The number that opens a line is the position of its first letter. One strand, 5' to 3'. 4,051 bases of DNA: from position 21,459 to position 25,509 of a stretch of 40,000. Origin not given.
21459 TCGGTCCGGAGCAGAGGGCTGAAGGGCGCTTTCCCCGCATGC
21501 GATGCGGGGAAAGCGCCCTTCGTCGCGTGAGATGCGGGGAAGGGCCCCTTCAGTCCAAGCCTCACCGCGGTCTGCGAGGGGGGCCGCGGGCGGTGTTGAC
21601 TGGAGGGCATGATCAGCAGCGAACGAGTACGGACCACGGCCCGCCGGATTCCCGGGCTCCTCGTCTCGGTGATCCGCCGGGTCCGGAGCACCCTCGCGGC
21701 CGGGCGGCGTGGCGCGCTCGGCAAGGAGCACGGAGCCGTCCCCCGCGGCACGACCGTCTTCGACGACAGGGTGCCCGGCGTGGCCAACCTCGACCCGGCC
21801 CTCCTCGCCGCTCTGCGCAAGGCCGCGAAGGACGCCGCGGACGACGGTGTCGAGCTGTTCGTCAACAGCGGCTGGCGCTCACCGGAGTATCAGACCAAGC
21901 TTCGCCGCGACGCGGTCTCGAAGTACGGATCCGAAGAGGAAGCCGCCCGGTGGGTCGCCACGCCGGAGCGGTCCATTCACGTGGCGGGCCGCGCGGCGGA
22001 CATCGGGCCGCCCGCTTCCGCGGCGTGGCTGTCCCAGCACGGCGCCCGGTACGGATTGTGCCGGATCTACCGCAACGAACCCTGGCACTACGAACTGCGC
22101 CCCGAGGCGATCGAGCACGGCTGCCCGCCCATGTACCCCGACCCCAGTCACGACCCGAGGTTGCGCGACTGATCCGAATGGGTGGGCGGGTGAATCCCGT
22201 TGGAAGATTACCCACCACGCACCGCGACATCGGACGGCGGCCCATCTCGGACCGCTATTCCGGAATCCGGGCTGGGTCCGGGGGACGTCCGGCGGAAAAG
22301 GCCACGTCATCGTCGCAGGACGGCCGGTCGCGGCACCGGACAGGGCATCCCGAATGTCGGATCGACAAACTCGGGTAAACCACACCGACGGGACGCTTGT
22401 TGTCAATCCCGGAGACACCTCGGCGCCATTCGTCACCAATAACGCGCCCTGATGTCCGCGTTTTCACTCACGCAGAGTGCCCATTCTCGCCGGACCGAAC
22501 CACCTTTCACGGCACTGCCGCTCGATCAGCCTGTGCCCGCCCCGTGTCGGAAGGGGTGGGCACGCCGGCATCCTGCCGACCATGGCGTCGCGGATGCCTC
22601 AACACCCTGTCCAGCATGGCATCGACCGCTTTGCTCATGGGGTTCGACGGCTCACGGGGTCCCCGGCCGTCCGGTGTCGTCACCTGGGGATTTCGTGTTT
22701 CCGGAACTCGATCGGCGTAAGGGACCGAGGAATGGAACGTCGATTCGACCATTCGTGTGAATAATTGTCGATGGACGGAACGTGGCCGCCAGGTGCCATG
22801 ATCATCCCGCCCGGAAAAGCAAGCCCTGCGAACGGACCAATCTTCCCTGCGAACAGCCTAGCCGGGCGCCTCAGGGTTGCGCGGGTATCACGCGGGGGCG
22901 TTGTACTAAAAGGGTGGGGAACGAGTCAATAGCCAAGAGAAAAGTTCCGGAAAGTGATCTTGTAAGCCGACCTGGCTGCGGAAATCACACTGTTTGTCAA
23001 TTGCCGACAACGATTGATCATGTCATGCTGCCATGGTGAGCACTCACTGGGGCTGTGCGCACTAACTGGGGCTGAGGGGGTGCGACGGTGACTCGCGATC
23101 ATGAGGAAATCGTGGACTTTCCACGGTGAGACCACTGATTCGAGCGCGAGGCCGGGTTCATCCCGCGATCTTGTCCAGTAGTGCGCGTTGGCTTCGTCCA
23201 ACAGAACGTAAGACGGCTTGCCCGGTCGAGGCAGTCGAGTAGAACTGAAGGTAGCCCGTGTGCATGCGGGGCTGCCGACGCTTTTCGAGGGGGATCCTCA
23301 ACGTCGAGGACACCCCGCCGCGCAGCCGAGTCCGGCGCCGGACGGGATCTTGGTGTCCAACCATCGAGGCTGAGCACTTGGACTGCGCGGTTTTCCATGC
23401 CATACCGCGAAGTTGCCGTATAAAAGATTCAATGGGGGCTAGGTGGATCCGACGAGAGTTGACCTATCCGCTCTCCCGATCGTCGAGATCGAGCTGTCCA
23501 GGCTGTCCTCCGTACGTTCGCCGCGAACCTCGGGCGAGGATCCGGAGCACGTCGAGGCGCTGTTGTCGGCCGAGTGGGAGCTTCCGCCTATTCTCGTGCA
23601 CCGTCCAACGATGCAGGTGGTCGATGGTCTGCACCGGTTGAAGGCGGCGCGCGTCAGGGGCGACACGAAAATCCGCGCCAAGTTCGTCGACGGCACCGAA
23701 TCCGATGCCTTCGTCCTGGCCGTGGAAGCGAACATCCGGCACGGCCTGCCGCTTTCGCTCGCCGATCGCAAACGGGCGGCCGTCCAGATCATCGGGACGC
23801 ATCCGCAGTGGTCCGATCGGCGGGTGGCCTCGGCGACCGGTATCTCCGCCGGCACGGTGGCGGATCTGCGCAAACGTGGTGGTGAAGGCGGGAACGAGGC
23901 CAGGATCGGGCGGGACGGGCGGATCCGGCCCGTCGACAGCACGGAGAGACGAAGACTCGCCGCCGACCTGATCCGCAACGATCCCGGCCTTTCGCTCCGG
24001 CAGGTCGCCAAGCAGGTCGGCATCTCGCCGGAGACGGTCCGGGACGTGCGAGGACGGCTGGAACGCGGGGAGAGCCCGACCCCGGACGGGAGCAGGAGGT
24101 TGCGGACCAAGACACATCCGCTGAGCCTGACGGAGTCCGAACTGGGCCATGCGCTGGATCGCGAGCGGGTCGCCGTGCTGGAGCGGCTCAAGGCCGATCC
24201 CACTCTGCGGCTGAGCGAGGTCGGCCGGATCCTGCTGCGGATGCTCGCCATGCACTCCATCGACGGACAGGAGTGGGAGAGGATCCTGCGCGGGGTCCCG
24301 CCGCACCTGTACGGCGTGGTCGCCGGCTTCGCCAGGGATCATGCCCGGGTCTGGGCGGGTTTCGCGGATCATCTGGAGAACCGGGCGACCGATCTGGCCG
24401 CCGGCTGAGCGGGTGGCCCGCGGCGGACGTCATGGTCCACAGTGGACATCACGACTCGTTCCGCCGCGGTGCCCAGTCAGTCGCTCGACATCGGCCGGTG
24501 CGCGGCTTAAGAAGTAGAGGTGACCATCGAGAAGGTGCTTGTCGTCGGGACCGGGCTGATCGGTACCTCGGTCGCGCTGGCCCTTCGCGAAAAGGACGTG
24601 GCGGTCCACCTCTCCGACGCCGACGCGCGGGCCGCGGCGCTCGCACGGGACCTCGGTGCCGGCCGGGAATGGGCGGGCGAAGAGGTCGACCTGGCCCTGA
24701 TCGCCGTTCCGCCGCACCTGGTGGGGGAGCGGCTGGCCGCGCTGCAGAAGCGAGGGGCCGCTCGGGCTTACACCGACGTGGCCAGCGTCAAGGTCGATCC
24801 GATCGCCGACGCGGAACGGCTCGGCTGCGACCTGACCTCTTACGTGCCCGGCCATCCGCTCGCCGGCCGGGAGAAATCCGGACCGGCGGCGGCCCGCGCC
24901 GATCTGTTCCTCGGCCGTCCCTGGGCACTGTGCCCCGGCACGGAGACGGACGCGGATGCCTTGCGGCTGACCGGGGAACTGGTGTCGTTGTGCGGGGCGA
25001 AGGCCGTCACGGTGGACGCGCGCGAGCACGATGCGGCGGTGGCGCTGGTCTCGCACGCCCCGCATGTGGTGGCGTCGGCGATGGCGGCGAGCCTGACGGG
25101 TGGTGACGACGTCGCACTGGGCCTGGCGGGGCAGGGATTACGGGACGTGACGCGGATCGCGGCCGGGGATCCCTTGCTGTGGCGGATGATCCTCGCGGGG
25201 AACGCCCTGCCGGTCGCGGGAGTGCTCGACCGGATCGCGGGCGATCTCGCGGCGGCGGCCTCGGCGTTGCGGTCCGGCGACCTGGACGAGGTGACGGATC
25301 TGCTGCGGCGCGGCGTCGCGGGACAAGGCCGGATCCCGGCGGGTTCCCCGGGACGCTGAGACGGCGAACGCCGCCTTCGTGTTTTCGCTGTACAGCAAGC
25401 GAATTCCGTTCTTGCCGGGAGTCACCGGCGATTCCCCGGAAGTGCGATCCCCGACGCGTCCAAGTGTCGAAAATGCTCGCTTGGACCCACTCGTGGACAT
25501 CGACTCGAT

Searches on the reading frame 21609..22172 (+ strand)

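Call 13: search_protein_families(library=pfam, proteins=[window:21609-22172:+])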
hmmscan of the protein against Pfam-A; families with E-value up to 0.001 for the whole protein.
window:21609-22172:+ (187 aa): 1 family
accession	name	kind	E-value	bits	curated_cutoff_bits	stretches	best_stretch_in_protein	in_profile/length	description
PF02557.22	VanY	-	3.4e-13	50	25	1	60-161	3-127/132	D-alanyl-D-alanine carboxypeptidase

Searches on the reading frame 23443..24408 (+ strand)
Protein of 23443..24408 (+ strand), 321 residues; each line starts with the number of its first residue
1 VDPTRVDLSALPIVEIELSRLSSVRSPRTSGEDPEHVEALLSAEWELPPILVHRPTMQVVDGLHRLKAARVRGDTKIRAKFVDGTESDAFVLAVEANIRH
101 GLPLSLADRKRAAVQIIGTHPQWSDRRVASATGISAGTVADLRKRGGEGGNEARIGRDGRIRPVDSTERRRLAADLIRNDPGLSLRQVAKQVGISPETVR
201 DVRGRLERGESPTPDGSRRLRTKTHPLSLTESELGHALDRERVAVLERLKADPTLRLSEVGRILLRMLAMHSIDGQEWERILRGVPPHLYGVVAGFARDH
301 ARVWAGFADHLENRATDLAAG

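Call 13: search_protein_families(library=pfam, proteins=[window:23443-24408:+])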
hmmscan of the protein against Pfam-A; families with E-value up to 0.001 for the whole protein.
window:23443-24408:+ (321 aa): 7 families
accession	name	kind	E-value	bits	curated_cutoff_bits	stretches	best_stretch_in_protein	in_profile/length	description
PF13384.12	HTH_23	-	9.8e-10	38.4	24.6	1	167-211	4-47/50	Homeodomain-like domain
PF13412.12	HTH_24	-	4.2e-07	29.9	21.9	1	176-207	11-42/48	Winged helix-turn-helix DNA-binding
PF13551.12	HTH_29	-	1.6e-05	25.4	28.1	0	182-221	11-54/64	Winged helix-turn helix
PF13518.12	HTH_28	-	7.2e-05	23.2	25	0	182-210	12-41/52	Helix-turn-helix domain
PF13404.12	HTH_AsnC-type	-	0.00011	22.4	27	0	177-201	12-36/42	AsnC-type helix-turn-helix domain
PF13560.12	HTH_31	-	0.00032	21.4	27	0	177-212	9-40/64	Helix-turn-helix domain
PF01381.28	HTH_3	-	0.00041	20.8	23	0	177-201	4-28/55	Helix-turn-helix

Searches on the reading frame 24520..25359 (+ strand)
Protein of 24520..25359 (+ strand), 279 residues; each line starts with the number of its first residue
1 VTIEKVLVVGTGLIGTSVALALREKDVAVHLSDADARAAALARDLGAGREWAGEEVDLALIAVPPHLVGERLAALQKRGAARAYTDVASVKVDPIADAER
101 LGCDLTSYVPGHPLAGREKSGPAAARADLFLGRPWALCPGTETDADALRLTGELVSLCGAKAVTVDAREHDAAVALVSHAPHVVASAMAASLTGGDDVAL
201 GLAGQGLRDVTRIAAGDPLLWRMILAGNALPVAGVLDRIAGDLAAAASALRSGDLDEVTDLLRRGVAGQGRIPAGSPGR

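Call 13: search_protein_families(library=pfam, proteins=[window:24520-25359:+])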
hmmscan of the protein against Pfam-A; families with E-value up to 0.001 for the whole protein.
window:24520-25359:+ (279 aa): 3 families
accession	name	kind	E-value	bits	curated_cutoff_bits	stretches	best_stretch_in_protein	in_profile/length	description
PF02153.23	PDH_N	-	7.5e-31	107.2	26.5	1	18-163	1-153/154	Prephenate dehydrogenase, nucleotide-binding domain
PF20463.3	PDH_C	-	5.5e-21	75.3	22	1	167-263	2-101/102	Prephenate dehydrogenase, dimerization domain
PF03807.23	F420_oxidored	-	0.00097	20.1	21.6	0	5-76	1-80/94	NADP oxidoreductase coenzyme F420-dependent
